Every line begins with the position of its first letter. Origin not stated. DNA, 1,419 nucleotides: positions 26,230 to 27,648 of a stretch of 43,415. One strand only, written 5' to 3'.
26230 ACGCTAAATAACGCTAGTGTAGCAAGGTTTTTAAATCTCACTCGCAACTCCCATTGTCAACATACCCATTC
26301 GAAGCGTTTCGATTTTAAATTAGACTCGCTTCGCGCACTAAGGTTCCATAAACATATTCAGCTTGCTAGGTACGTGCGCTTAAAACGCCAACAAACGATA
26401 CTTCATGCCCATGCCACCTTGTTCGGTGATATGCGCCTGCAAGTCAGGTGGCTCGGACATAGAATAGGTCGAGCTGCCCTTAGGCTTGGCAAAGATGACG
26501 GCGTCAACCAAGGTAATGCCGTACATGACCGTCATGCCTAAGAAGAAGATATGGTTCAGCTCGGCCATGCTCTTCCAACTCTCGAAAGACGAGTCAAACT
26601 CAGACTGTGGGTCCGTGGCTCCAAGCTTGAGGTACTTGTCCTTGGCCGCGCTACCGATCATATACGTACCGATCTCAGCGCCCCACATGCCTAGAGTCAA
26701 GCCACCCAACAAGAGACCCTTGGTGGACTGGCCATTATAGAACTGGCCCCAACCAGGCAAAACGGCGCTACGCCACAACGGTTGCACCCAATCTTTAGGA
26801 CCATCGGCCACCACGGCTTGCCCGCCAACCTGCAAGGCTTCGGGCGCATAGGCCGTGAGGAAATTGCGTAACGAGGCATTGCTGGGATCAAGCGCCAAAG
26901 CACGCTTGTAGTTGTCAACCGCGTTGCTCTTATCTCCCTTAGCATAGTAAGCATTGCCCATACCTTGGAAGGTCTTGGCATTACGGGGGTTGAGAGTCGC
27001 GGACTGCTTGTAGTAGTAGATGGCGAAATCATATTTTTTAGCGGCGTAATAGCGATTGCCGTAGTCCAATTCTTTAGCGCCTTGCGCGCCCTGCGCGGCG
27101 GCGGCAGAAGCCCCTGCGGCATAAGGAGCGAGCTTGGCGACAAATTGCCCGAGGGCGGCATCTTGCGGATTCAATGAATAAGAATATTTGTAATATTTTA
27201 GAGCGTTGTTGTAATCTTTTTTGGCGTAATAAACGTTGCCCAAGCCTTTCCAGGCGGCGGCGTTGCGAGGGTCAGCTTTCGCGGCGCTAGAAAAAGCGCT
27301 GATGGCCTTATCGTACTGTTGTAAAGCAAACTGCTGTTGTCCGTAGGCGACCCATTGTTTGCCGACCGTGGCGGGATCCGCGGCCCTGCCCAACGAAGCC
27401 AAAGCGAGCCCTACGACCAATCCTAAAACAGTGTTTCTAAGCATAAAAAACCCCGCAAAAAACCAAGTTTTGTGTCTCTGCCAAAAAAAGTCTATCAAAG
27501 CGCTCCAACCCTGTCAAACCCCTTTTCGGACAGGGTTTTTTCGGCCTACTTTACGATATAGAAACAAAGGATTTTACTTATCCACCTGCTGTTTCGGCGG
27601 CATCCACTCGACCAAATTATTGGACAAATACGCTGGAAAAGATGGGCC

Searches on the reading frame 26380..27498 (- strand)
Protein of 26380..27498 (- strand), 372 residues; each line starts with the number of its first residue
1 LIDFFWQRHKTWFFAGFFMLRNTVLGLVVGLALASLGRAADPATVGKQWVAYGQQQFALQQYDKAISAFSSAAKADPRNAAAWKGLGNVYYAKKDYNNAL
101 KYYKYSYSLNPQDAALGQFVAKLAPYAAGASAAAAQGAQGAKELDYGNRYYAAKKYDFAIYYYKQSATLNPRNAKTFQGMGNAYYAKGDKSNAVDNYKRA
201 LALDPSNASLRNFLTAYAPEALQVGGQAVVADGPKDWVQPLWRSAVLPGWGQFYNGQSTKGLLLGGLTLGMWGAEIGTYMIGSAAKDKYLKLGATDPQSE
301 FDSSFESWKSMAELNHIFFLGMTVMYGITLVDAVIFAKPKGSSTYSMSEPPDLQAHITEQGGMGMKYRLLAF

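Call 3: search_protein_families(library=pfam, proteins=[window:26380-27498:-], max_evalue=1)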
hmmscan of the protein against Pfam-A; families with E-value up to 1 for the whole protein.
window:26380-27498:- (372 aa): 24 families
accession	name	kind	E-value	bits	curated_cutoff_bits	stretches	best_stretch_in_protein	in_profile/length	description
PF07719.23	TPR_2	-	7.7e-22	76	27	4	80-113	1-34/34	Tetratricopeptide repeat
PF00515.34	TPR_1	-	2.8e-21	74.8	27.8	4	174-207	1-34/34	Tetratricopeptide repeat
PF13414.12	TPR_11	-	6.6e-17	61.4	26.8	4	181-211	1-31/42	TPR repeat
PF13428.12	TPR_14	-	3.4e-12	46.2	23.5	3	49-88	4-43/44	Tetratricopeptide repeat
PF14559.12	TPR_19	-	2.5e-11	44.2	25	2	57-122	2-67/68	Tetratricopeptide repeat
PF13432.12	TPR_16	-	1.4e-10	41.9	32.7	2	56-114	7-65/65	Tetratricopeptide repeat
PF13181.12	TPR_8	-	3.9e-10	39.5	25.7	2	175-207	2-34/34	Tetratricopeptide repeat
PF13424.12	TPR_12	-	4.3e-10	40.1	30.1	2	57-107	21-72/77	Tetratricopeptide repeat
PF23914.1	TPR_CcmH_CycH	-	9.5e-10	39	42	3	75-115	45-85/158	Cytochrome c-type biogenesis protein H TPR domain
PF13176.12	TPR_7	-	3.3e-08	33.4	27.9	2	179-207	4-34/36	Tetratricopeptide repeat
PF18935.5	DUF5683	-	1.8e-06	28.5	26.7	1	241-340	9-116/151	Family of unknown function (DUF5683)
PF13371.12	TPR_9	-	1.8e-05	25.1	35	2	148-209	3-64/73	Tetratricopeptide repeat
PF07720.18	TPR_3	-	2.1e-05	24.9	20.7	1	83-113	4-34/34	Tetratricopeptide repeat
PF13431.12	TPR_17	-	2.5e-05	24.6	24.4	2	70-100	3-33/34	Tetratricopeptide repeat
PF13429.12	TPR_15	-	0.0034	17.3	26.2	1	144-212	117-184/280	Tetratricopeptide repeat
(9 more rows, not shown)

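Call 4: search_protein_families(library=ncbifam, proteins=[window:26380-27498:-], max_evalue=1)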
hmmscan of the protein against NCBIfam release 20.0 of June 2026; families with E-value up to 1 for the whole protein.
window:26380-27498:- (372 aa): 31 families (the best 25 are shown)
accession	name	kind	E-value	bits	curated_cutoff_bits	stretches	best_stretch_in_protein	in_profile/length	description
NF040959.1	MamA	equivalog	3.8e-12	46.1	200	2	149-204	148-203/204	magnetosome protein MamA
TIGR02917.1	PEP_TPR_lipo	equivalog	1.8e-10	39.4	312.2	2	51-123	606-678/899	XrtA/PEP-CTERM system TPR-repeat protein PrsT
TIGR02552.1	LcrH_SycD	equivalog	2.5e-09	36.9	104.8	2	51-115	23-87/136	SycD/LcrH family type III secretion system chaperone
TIGR02521.1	type_IV_pilW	equivalog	1.6e-08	34.4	154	2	142-212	33-103/234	type IV pilus biogenesis/stability protein PilW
NF033920.0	C39_PA2778_fam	equivalog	4.5e-08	32.8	150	3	48-141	158-250/255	PA2778 family cysteine peptidase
NF007692.0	PRK10370.1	equivalog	3.3e-07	30.1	306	2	47-135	47-136/206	heme lyase NrfEFG subunit NrfG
NF047507.1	TPR_BatC_Lepto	exception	2.2e-06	27.3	175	2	146-211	71-133/214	TPR repeat-containing protein BatC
NF008520.0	PRK11447.1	equivalog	2.7e-06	25.5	858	2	45-113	348-418/1157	cellulose synthase complex outer membrane protein BcsC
NF033762.1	social_mot_Tgl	equivalog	7.1e-06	25.5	225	2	146-206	106-168/252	social motility TPR repeat lipoprotein Tgl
NF047371.1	FlcA_CTERM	equivalog_domain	9.3e-06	24.4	300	2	53-104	480-531/646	periplasmic flagellar collar protein FlcA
NF008753.0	PRK11788.1-1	equivalog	3.1e-05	23.2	395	1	33-103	167-237/389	lipopolysaccharide assembly protein LapB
NF002725.1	PRK02603.1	equivalog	0.00013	22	143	1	155-213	50-112/173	photosystem I assembly protein Ycf3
NF040561.1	PrimPol_Msp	equivalog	0.00015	20.5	200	1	46-93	25-72/515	CRISPR-associated primase-polymerase type A1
NF047756.1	LIC11435_fam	equivalog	0.00019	20.4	380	1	239-260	193-215/360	LIC11435 family protein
NF042912.1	Amuc_1098_fam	equivalog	0.00032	18.9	750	1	51-100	160-209/805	Amuc_1098 family type IV pilus outer membrane protein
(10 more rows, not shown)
